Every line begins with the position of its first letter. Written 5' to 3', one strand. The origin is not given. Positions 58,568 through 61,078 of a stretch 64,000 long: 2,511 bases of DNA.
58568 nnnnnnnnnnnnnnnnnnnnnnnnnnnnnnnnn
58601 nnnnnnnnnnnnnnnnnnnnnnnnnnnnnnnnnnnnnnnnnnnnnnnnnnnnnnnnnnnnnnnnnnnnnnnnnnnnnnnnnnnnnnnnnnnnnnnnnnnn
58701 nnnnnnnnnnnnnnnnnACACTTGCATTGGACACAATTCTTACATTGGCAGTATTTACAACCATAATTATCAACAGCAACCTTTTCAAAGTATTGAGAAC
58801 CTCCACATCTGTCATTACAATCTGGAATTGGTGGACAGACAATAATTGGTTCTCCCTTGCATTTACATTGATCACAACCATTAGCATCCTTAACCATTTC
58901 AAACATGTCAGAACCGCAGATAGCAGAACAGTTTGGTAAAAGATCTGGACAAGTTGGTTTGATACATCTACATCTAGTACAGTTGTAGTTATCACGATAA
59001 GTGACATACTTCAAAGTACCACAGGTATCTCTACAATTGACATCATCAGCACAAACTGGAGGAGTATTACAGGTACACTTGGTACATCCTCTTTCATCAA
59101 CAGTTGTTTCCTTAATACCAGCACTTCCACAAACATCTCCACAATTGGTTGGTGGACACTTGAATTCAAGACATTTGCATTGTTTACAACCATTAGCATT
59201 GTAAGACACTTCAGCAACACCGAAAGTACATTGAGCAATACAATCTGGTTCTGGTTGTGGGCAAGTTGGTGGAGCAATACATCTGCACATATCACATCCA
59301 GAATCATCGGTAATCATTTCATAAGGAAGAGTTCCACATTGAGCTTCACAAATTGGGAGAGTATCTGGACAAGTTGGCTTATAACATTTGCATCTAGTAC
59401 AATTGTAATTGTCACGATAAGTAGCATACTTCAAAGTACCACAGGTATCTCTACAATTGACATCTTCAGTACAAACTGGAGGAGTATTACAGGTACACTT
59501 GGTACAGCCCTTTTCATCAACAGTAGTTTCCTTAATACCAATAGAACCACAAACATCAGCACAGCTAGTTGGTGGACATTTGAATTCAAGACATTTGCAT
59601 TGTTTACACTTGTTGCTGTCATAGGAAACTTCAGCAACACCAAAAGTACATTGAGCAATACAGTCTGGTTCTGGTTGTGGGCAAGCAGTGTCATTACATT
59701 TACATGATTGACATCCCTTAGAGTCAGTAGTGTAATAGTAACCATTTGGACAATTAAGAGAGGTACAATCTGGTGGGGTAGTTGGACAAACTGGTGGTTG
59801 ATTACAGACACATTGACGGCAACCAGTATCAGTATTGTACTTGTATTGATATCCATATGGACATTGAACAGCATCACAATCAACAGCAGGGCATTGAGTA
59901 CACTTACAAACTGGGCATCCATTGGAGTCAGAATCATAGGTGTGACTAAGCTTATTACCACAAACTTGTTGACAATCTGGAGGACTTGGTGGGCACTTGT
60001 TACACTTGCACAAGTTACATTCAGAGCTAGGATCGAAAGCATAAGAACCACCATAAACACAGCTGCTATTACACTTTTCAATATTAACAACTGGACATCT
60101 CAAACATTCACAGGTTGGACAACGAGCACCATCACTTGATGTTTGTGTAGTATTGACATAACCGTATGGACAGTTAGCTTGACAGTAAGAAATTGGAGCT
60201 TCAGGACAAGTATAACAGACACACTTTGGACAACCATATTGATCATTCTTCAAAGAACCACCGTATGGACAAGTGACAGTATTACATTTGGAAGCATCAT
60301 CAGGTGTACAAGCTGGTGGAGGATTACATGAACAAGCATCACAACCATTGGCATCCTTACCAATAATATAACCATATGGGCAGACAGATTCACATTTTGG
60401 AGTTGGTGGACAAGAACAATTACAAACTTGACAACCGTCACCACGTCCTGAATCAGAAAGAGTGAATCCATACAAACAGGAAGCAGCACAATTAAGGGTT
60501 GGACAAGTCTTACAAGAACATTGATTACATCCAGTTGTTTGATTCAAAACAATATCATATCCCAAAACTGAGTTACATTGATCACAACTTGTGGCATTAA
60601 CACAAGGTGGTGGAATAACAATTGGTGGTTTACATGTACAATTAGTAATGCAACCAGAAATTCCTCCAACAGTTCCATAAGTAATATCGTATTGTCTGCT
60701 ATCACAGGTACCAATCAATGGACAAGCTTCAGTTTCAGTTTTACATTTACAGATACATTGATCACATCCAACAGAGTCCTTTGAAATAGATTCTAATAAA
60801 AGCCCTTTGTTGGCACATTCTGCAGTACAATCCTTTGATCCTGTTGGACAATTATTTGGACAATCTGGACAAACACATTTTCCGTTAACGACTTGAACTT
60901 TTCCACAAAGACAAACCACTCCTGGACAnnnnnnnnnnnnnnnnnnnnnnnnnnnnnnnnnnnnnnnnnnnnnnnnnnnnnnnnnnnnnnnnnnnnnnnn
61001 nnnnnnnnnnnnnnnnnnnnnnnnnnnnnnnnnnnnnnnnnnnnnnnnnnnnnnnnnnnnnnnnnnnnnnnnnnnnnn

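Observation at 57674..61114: Secreted Cys-rich repeat protein with a recent 420-bp internal tandem duplication and a cationic, antimicrobial-peptide-like C-terminal region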

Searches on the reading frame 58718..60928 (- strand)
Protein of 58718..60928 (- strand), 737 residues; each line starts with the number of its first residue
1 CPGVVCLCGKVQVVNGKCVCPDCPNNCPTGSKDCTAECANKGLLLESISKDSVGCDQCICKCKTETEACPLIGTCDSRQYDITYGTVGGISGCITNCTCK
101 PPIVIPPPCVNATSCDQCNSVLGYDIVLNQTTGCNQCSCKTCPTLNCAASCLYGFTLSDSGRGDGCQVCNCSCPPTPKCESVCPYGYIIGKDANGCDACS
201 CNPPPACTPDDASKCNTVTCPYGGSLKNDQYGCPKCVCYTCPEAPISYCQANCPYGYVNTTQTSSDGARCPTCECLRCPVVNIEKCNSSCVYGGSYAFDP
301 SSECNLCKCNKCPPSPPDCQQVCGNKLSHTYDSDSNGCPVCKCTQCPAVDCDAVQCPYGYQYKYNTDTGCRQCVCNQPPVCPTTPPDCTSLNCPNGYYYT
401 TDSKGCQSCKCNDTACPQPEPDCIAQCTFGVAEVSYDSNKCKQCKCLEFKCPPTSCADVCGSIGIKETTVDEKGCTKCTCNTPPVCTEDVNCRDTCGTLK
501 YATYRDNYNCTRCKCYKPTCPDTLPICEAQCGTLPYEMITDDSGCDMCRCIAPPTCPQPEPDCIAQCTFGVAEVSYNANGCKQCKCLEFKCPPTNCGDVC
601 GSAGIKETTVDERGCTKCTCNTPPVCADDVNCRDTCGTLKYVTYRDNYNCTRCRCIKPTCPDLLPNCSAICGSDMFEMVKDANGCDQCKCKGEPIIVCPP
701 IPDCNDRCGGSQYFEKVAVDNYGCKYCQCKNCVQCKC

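Call 17: search_protein_families(library=pfam, proteins=[window:58718-60928:-], max_evalue=10)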
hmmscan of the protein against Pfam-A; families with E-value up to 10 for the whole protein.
window:58718-60928:- (737 aa): 1 family
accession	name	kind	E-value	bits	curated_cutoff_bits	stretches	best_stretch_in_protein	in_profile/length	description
PF02822.19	Antistasin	-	0.0018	19.2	21.2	8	173-201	1-26/26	Antistasin family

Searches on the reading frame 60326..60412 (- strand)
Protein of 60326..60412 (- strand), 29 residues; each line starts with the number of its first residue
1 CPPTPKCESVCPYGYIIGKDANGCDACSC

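Call 32: search_solved_structures(query=A3, max_evalue=10, show_alignments=3)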
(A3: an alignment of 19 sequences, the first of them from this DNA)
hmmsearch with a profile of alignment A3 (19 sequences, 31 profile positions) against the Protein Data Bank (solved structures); distinct sequences matched with E-value up to 10: 0.
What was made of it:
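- On Antistasin-like domain (PF02822 / IPR004094): The direct search of this protein's profile against the PDB found nothing (call 32).
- The module profile hits no solved antistasin directly (call 32).
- Tried and rejected: The module profile against PDB sequences gave no hits (call 32).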
